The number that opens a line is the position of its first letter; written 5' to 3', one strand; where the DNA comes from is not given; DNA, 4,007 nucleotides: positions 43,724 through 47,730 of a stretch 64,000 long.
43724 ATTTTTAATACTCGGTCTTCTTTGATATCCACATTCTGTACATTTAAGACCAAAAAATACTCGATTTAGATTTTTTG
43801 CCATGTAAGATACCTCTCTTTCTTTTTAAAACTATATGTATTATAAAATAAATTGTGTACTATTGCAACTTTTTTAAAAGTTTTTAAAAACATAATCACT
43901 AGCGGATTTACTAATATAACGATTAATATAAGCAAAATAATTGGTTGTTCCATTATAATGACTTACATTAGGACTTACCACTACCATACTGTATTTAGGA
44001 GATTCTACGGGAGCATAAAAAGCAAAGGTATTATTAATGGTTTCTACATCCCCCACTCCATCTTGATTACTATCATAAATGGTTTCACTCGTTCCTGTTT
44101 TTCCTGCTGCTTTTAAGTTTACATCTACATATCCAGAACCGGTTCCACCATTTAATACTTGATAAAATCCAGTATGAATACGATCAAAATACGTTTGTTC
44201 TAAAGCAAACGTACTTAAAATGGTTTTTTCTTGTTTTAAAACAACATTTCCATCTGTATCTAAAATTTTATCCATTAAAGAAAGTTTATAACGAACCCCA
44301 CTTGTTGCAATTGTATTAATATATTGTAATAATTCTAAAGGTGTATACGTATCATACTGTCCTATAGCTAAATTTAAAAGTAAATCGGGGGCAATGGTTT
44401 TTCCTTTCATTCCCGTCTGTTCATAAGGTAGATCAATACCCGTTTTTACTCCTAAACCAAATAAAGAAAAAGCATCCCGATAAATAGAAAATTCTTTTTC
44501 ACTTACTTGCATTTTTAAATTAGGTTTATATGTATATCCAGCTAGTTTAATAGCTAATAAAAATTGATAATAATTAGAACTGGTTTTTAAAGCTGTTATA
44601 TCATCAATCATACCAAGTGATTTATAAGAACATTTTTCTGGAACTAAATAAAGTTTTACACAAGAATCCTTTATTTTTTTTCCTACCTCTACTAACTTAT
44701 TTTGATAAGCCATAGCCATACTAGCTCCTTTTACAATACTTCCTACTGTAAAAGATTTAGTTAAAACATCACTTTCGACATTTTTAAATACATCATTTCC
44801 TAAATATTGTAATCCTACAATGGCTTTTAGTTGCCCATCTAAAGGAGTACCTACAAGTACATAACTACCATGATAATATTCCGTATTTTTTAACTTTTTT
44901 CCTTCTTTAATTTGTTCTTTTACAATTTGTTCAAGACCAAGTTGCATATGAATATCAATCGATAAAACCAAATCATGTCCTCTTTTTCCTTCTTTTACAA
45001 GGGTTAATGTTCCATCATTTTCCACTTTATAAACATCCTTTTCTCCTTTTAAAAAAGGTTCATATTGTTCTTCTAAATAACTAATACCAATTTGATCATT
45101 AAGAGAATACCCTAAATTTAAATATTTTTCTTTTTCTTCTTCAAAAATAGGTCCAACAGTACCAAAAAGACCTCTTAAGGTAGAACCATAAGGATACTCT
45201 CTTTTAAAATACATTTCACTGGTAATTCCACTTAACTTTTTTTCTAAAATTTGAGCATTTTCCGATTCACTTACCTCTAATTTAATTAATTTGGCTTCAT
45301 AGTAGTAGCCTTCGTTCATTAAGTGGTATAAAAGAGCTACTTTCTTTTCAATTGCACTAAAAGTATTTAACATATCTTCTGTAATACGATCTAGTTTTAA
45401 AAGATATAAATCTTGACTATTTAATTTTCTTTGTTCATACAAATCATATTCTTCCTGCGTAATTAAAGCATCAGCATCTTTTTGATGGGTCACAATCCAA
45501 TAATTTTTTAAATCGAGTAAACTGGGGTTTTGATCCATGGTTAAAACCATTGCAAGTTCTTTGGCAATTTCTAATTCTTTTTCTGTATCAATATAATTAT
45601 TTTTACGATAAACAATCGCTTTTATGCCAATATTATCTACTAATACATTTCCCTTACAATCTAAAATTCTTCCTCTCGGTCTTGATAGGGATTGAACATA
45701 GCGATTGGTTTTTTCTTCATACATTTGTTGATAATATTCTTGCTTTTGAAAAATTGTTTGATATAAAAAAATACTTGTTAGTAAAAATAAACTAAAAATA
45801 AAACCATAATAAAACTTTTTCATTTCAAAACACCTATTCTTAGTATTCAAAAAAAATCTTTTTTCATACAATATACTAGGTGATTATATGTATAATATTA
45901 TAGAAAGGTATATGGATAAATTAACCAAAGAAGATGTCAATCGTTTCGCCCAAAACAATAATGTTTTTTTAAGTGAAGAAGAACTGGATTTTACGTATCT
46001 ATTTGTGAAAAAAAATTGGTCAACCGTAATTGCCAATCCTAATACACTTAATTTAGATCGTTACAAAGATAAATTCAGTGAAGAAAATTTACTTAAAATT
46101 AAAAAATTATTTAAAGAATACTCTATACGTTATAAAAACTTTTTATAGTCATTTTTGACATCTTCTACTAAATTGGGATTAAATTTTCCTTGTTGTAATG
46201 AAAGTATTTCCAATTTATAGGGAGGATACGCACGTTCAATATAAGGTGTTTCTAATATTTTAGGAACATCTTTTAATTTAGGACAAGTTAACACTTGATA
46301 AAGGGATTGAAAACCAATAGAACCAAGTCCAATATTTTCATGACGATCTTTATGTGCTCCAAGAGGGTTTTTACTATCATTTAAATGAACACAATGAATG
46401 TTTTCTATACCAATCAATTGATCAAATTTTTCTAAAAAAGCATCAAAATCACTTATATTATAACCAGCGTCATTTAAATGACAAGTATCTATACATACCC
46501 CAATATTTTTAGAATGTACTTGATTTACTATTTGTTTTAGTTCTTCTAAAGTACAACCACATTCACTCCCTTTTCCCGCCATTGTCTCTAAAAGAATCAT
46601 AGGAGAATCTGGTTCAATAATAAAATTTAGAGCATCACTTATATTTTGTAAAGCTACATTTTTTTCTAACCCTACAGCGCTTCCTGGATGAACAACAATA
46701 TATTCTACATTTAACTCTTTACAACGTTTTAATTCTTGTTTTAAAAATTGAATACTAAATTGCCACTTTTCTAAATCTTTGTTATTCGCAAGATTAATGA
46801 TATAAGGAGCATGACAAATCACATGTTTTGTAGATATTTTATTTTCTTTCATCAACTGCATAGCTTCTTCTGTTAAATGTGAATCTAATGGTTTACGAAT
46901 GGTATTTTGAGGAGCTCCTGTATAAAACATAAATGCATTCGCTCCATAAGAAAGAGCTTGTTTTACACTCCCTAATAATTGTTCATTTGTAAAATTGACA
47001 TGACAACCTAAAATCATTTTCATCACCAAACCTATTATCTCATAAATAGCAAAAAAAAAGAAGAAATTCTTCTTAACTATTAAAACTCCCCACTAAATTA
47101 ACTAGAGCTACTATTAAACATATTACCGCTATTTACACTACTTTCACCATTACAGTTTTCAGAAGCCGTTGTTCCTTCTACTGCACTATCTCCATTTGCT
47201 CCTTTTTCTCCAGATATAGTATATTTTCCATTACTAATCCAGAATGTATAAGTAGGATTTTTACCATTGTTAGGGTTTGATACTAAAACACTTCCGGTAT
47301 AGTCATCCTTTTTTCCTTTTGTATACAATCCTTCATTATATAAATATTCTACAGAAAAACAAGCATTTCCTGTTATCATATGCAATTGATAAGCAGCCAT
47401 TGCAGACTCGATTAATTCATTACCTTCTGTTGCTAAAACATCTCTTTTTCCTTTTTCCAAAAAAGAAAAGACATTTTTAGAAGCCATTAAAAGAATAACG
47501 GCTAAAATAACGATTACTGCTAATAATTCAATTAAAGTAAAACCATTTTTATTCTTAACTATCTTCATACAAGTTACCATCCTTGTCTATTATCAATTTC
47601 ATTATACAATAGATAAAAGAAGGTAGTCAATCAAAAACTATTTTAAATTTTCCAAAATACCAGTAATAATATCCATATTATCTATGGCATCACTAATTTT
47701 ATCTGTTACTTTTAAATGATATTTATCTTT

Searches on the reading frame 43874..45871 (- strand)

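Call 89: search_protein_families(library=pfam, proteins=[window:43874-45871:-], max_evalue=0.001)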
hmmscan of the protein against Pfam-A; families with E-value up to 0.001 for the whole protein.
window:43874-45871:- (665 aa): 2 families
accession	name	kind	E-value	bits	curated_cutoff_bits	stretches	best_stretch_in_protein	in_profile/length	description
PF00905.27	Transpeptidase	-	4.4e-33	115.2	22.1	1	345-641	10-287/299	Penicillin binding protein transpeptidase domain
PF03717.20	PBP_dimer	-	6.8e-29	102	24.4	1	65-286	5-170/180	Penicillin-binding Protein dimerisation domain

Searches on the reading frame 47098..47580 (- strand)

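Call 89: search_protein_families(library=pfam, proteins=[window:47098-47580:-], max_evalue=0.001)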
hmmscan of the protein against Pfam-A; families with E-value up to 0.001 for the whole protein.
window:47098-47580:- (160 aa): 2 families
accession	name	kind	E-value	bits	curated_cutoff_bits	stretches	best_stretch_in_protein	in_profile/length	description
PF07963.17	N_methyl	-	1.2e-08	34.5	21.2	1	9-33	2-26/27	Prokaryotic N-terminal methylation motif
PF14289.11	DUF4369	-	0.00086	20.3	25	0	88-140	41-88/91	Domain of unknown function (DUF4369)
